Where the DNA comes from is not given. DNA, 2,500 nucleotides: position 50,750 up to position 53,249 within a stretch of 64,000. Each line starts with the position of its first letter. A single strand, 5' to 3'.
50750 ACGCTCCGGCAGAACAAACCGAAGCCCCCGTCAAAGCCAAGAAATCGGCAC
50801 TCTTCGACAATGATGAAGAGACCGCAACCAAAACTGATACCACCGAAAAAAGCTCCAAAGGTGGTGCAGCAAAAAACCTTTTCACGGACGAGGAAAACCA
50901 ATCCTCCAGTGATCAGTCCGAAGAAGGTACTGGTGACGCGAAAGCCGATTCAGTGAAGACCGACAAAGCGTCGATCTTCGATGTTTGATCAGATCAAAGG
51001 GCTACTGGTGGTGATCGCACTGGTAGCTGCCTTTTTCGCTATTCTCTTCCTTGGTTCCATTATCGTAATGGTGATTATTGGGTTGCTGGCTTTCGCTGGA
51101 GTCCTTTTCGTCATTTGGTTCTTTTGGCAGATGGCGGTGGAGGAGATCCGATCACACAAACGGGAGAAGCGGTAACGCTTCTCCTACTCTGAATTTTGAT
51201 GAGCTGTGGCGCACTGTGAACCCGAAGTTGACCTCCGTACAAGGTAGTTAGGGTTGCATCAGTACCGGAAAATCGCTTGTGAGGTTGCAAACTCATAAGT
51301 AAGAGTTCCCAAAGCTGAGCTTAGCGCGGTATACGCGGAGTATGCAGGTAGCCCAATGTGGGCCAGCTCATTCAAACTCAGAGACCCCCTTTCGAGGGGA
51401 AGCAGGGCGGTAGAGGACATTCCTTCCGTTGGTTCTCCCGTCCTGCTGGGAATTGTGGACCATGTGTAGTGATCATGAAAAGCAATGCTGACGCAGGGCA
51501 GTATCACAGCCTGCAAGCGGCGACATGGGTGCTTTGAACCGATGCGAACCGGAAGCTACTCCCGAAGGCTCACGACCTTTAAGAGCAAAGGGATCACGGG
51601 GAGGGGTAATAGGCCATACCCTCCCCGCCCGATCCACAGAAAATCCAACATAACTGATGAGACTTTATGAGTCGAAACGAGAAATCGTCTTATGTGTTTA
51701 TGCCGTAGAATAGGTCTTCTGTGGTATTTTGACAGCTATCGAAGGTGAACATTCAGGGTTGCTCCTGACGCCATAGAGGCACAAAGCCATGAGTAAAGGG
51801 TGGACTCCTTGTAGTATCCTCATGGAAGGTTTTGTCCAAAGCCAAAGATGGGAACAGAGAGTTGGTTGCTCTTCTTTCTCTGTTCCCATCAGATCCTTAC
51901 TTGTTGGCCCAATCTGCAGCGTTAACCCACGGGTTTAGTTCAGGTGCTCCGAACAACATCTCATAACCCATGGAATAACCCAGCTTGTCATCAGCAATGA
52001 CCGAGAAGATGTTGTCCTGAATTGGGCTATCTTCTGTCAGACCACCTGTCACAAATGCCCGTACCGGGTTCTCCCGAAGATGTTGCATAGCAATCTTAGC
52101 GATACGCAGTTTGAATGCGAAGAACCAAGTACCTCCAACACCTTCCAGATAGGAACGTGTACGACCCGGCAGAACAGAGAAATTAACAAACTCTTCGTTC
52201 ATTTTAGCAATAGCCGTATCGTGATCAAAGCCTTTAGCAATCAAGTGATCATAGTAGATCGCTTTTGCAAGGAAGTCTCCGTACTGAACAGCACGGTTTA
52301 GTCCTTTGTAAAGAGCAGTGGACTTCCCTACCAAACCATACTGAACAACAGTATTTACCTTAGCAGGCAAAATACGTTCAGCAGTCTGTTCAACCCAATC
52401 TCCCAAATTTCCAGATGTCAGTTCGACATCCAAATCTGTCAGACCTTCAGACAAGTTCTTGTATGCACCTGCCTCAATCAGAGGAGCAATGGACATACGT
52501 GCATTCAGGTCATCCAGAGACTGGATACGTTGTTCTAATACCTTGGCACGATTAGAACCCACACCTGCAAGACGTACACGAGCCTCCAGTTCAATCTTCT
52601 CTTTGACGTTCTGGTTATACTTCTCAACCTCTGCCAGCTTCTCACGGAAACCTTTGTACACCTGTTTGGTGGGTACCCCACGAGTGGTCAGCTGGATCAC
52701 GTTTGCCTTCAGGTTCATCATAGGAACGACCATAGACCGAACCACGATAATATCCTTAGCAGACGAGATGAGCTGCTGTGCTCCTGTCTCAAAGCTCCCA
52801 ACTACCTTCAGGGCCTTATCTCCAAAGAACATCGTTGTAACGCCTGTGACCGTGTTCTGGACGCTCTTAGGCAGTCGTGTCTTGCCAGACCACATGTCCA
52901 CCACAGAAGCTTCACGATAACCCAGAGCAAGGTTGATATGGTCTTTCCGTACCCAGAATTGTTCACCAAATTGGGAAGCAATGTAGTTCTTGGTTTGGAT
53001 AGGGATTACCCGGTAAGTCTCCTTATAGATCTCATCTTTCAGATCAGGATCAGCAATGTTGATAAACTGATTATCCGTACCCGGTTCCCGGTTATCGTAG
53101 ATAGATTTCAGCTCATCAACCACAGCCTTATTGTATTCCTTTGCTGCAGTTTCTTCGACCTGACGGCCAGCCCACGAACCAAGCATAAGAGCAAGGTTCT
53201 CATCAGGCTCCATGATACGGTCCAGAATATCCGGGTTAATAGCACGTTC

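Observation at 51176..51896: A 720-bp ORF-free, hairpin-dense spacer between the converging gene blocks: candidate large structured RNA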

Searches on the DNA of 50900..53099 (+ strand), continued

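Call 75: search_rna_families(source=window, start=51600, end=51760, threshold=evalue, max_evalue=10, show_alignments=4)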
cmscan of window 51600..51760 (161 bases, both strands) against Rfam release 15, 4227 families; matches with E-value up to 10: 3.
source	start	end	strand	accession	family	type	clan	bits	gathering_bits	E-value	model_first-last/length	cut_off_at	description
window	51648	51695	+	RF00163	Hammerhead_1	Gene; ribozyme;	CL00010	26.1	34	0.00012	1-45/45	no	Hammerhead ribozyme (type I)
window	51649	51694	+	RF03152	RAGATH-1-hammerhead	Gene; ribozyme;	-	19.6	56.3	0.3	26-77/77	no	RAGATH-1 hammerhead ribozyme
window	51633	51747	+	RF02160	PART1_2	Gene; lncRNA;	-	8.2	55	2.5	127-249/249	no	Prostate androgen-regulated transcript 1 conserved region 2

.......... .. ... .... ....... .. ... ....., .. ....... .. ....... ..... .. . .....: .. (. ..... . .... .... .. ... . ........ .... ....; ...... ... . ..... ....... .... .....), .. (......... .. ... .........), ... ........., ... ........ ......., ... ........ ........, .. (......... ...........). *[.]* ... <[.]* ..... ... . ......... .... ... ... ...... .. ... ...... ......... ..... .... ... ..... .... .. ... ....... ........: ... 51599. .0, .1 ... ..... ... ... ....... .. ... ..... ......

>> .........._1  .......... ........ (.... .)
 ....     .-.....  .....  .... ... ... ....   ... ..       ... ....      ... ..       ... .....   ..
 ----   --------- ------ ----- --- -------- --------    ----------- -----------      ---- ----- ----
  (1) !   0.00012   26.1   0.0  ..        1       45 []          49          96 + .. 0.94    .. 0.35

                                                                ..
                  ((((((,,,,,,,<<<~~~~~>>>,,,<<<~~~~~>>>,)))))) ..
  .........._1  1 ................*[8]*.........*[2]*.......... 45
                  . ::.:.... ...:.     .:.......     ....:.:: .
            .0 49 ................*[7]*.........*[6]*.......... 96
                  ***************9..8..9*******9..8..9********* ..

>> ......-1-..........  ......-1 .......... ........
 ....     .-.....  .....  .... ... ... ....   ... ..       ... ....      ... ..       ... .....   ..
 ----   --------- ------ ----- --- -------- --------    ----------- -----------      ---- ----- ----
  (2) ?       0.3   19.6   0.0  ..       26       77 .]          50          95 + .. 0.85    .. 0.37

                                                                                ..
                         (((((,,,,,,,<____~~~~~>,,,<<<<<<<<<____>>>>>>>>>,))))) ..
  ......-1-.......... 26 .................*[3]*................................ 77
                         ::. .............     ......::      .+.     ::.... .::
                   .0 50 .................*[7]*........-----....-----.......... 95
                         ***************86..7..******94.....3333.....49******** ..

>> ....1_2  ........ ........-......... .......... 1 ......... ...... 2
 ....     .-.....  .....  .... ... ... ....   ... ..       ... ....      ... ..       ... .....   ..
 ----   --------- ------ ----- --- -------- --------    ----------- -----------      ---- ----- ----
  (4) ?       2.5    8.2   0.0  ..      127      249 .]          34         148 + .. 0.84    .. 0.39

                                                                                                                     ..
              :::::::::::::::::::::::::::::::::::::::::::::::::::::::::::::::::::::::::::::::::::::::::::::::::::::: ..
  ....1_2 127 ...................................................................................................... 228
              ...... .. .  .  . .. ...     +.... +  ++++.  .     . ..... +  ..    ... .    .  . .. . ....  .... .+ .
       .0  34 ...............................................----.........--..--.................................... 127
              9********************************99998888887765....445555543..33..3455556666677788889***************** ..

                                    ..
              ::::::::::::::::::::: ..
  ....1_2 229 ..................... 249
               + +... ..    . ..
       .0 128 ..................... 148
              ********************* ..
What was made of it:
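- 51648..51695 (+): Type I hammerhead ribozyme.
- Stem I: 51648-51653 / 51690-51695
- Core CUGAUGA: 51654-51660
- Stem II: 51661-51665 / 51669-51673
- GAA: 51674-51676
- Stem III: 51677-51680 / 51685-51688, with a GAAA loop
- Predicted cleavage: after C51689 (GUC|U). Rfam RF00163 aligns full length at 26.1 bits, E = 1.2e-4 (call 75).
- On Hammerhead ribozyme, type I: The cmscan non-canonical-pair line is empty (call 75). 26.1 bits, E = 1.2e-4 in a 161-nt scan (call 75).
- The hammerhead scores below Rfam's gathering threshold for RF00163 (26.1 against 34 bits; call 75).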

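Call 79: search_rna_families(sources=[L018, L019, L020, L021, L023, L024, L025, L026, L034], threshold=evalue, max_evalue=1)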
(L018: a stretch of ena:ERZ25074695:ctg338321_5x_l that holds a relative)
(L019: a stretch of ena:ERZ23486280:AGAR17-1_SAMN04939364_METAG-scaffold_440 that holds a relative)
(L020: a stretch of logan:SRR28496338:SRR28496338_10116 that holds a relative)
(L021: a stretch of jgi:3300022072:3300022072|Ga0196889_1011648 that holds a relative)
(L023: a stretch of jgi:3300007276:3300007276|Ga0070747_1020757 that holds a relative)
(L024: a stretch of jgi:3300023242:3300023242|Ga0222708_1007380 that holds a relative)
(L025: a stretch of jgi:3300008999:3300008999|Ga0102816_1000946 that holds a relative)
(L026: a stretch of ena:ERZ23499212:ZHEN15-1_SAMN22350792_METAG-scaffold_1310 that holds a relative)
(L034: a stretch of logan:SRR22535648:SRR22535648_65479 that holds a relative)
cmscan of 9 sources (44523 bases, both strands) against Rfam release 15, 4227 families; matches with E-value up to 1: 3.
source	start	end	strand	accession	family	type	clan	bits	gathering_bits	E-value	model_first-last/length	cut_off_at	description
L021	1546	1659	-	RF00599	SNORA77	Gene; snRNA; snoRNA; HACA-box;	-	37.3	42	0.00035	1-125/125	no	Small nucleolar RNA SNORA77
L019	5321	5352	+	RF04344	Plastid-psbA-3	Cis-reg;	CL00153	27.7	48.4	0.47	1-57/57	no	Plastid-psbA-3 3UTR RNA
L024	1991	2054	-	RF02744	Rev39_5p_UTR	Cis-reg;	-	20.8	88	0.038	162-228/300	no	Soft rot Enterobacteriaceae Rev 39 5'UTR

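Call 85: search_rna_families(source=window, start=51176, end=51410, threshold=evalue, max_evalue=1, show_alignments=2)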
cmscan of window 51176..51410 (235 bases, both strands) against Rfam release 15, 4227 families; matches with E-value up to 1: 1.
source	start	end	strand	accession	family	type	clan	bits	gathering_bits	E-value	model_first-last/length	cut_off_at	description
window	51189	51219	+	RF01133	sR3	Gene; snRNA; snoRNA; CD-box;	-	19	41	0.0056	24-55/55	no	Small nucleolar RNA sR3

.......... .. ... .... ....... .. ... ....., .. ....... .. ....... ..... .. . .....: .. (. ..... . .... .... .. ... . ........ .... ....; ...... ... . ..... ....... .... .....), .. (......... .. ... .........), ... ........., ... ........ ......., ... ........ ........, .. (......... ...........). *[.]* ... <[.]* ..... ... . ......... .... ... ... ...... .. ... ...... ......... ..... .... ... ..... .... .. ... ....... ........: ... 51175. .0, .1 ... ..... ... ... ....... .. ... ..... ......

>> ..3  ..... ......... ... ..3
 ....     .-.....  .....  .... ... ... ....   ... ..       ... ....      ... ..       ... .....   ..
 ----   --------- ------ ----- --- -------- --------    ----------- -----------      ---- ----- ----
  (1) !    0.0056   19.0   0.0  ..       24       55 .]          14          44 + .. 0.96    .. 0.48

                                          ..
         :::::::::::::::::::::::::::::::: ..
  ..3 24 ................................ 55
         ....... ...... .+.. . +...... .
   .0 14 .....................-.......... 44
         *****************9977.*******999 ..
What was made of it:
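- Tried and rejected: The archaeal C/D-box sR3 hit at 51189-51219 (call 85) was rejected as spurious: low-information boxes, wrong domain of life.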

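Call 86: search_rna_families(source=window, start=51400, end=51635, threshold=evalue, max_evalue=1, show_alignments=2)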
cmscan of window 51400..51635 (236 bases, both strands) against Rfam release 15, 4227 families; matches with E-value up to 1: 0.
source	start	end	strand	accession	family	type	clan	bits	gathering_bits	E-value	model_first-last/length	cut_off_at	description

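Call 88: search_dna_similar(query=window:51630-51730:+, collection=phages, mode=distant, max_evalue=10, max_rows=15)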
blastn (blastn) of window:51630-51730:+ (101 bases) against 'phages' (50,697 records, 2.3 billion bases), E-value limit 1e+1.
Records with a match: 10; places in all: 10; records where one place covers at least 80% of the query: 0.
Best place of each record, by identity: 90-95% 9; 80-90% 1.
By first word of the organism name: Flavobacterium 9; Pelagibacter 1.
By host as written in the record: Flavobacterium sp. BAL314 9; Candidatus Pelagibacter ubique HTCC1062 1.
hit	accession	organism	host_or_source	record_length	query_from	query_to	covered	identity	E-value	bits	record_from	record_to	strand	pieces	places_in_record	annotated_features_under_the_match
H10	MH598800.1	Pelagibacter phage HTVC031P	Candidatus Pelagibacter ubique HTCC1062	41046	17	49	33%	84.8%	9e-1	38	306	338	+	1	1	none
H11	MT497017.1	Flavobacterium phage vB_FspP_elemoA_7-9A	Flavobacterium sp. BAL314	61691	23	49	27%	92.6%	8e-2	41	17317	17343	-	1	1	hypothetical protein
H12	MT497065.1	Flavobacterium phage vB_FspP_elemoA_13-1A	Flavobacterium sp. BAL314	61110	23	49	27%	92.6%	8e-2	41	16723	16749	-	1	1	hypothetical protein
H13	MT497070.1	Flavobacterium phage vB_FspP_elemoA_2-5C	Flavobacterium sp. BAL314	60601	23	49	27%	92.6%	8e-2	41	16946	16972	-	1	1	hypothetical protein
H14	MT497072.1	Flavobacterium phage vB_FspP_elemoE_6-9C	Flavobacterium sp. BAL314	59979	23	49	27%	92.6%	8e-2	41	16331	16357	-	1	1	hypothetical protein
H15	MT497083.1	Flavobacterium phage vB_FspP_elemoA_11-9C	Flavobacterium sp. BAL314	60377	23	49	27%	92.6%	8e-2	41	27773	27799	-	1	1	hypothetical protein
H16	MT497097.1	Flavobacterium phage vB_FspP_elemoA_15-3D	Flavobacterium sp. BAL314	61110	23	49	27%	92.6%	8e-2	41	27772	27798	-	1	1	hypothetical protein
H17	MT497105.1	Flavobacterium phage vB_FspP_elemoA_3-5A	Flavobacterium sp. BAL314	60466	23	49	27%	92.6%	8e-2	41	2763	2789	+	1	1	hypothetical protein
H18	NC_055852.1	Flavobacterium phage vB_FspP_elemoA_7-9A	Flavobacterium sp. BAL314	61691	23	49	27%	92.6%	8e-2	41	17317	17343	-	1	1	hypothetical protein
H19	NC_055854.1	Flavobacterium phage vB_FspP_elemoE_6-9C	Flavobacterium sp. BAL314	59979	23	49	27%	92.6%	8e-2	41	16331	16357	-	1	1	hypothetical protein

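Call 89: get_annotated_region(hit=H10, flank=1500)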
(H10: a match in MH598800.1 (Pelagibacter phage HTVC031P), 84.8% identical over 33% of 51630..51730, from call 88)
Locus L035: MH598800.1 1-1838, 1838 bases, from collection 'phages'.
description: Pelagibacter phage HTVC031P, complete genome.
organism: Pelagibacter phage HTVC031P (NCBI taxid 2283017)
taxonomy: Viruses; Duplodnaviria; Heunggongvirae; Uroviricota; Caudoviricetes; Autographiviridae; Pelagivirus
host: Candidatus Pelagibacter ubique HTCC1062; source: seawater; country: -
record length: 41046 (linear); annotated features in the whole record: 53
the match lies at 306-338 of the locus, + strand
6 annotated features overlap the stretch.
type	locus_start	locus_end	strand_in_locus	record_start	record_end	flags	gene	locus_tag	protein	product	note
CDS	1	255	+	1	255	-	-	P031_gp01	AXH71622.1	hypothetical protein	-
CDS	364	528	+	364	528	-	-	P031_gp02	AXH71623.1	hypothetical protein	-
CDS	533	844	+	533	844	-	-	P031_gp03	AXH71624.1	hypothetical protein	-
CDS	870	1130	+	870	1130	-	-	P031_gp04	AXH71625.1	hypothetical protein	-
CDS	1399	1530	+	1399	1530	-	-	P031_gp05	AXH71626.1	hypothetical protein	-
CDS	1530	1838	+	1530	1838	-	-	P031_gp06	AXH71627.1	hypothetical protein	-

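Call 109: build_rna_model(alignment_id=A5)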
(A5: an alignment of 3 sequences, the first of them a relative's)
Model R3 built from alignment A5 (3 sequences, 142 columns); structure: RNAalifold consensus.
model positions 136; base pairs 30; branch points 3; effective number of sequences 1.18; information 0.59 bits per position. Calibrated on 0.2 Mb of random sequence (short: E-values are rough).
structure used (alignment columns):
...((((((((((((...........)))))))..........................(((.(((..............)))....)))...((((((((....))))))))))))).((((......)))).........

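Call 110: search_with_rna_model(model_id=R3, sources=[window, L001, L002, L003, L004, L005, L006, L007, L012, L013, L014, L018, L019, L020, L021, L023, L024, L025, L026, L034], max_evalue=10)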
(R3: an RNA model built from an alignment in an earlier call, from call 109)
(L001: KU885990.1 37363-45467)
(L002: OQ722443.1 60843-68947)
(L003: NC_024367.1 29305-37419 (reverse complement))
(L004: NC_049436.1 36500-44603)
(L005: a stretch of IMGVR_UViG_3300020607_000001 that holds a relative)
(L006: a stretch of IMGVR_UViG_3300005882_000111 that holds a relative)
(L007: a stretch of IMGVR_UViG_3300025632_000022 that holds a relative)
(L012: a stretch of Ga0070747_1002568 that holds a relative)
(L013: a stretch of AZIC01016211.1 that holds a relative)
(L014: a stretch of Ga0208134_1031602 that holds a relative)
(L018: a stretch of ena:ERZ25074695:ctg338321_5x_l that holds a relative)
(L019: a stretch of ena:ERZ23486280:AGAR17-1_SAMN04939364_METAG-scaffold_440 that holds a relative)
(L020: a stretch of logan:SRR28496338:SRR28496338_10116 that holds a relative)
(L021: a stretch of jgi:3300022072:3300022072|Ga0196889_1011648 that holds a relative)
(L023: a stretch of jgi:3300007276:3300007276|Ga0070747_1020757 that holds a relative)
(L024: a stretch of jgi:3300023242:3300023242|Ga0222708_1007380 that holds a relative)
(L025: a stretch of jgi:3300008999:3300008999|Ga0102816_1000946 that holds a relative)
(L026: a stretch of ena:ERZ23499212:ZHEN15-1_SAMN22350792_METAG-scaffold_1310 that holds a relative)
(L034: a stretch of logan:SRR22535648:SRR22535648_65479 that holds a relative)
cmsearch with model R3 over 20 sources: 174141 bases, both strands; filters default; matches with E-value up to 10: 4.
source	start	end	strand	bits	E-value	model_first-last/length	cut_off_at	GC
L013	636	771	-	162.7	2.4e-34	1-136/136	no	0.55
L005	5258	5381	-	134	6.6e-28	1-136/136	no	0.56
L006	4253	4388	-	130.5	3.8e-27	1-136/136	no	0.51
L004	3595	3730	+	100.9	1.6e-20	1-136/136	no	0.56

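Call 111: search_with_rna_model(model_id=R3, source=window, start=51100, end=51950, filters=off, max_evalue=10)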
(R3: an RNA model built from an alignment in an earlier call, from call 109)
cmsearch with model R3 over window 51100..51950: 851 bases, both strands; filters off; matches with E-value up to 10: 17.
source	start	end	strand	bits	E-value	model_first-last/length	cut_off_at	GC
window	51530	51634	-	3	0.63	1-136/136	no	0.58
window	51522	51648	+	2.7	0.75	1-136/136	no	0.56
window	51302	51316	-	2.1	1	14-28/136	no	0.47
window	51683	51729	+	0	2.9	1-136/136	no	0.36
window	51803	51839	+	-0.8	4.5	1-136/136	no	0.43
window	51195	51221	-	-0.9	4.6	1-136/136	no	0.52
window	51248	51260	-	-1.1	5.2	1-136/136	no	0.46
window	51262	51274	+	-1.2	5.3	15-27/136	no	0.46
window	51200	51213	+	-1.2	5.5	91-104/136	no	0.64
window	51809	51914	-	-1.4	6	1-136/136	no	0.44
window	51728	51740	-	-1.5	6.4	1-136/136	no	0.38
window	51145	51159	+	-1.7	6.9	1-136/136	no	0.47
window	51471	51480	+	-1.7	7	1-136/136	no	0.3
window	51355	51375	+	-1.7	7.1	1-136/136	no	0.48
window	51409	51423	+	-2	8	14-28/136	no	0.53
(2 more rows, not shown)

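Call 113: search_dna_similar(query=L004:3595-3730:+, collection=phages, mode=distant, max_evalue=0.001, max_rows=30)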
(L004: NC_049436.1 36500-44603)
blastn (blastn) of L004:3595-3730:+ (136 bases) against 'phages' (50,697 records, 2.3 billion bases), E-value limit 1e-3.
Records with a match: 6; places in all: 6; records where one place covers at least 80% of the query: 3.
Best place of each record, by identity: >=99% 2; 90-95% 3; 80-90% 1.
By first word of the organism name: Ruegeria 2; Dinoroseobacter 2; Sulfitobacter 1; Roseobacter 1.
By host as written in the record: Ruegeria pomeroyi DSS-3 2; Dinoroseobacter shibae DFL12 2; Sulfitobacter sp. AA1 1; Roseobacter denitrificans OCh114 1.
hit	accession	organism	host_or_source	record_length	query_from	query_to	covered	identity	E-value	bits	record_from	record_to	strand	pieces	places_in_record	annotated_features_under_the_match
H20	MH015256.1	Ruegeria phage vB_RpoP-V13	Ruegeria pomeroyi DSS-3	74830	1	136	100%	100.0%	1e-63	246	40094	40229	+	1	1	hypothetical protein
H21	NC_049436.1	Ruegeria phage vB_RpoP-V13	Ruegeria pomeroyi DSS-3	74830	1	136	100%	100.0%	1e-63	246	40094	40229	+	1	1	hypothetical protein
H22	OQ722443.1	Sulfitobacter phage vB_SupP_AX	Sulfitobacter sp. AA1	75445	3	119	86%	88.0%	5e-32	142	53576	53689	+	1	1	none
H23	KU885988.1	Dinoroseobacter phage DS-1410Ws-06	Dinoroseobacter shibae DFL12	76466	88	118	23%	93.5%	8e-4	48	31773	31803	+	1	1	none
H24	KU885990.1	Roseobacter phage RD-1410Ws-07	Roseobacter denitrificans OCh114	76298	88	118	23%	93.5%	8e-4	48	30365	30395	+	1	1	none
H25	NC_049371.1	Dinoroseobacter phage DS-1410Ws-06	Dinoroseobacter shibae DFL12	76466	88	118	23%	93.5%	8e-4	48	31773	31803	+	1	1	none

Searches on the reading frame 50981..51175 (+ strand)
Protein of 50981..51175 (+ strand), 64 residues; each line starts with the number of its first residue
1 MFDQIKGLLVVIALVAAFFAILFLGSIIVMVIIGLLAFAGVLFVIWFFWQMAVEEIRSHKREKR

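Call 30: find_encoding_contigs(protein=window:50981-51175:+, flank=5000, max_places=10)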
Protein window:50981-51175:+ (64 aa): 2 contigs read that carry it; 2 places shown.
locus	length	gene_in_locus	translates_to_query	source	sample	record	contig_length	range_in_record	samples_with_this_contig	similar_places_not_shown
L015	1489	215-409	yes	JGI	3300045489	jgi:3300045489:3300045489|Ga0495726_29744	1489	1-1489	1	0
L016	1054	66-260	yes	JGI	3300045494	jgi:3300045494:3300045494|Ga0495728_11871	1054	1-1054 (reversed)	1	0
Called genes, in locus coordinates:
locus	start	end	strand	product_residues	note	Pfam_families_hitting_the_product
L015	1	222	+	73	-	?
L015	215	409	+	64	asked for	-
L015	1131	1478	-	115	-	-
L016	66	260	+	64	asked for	-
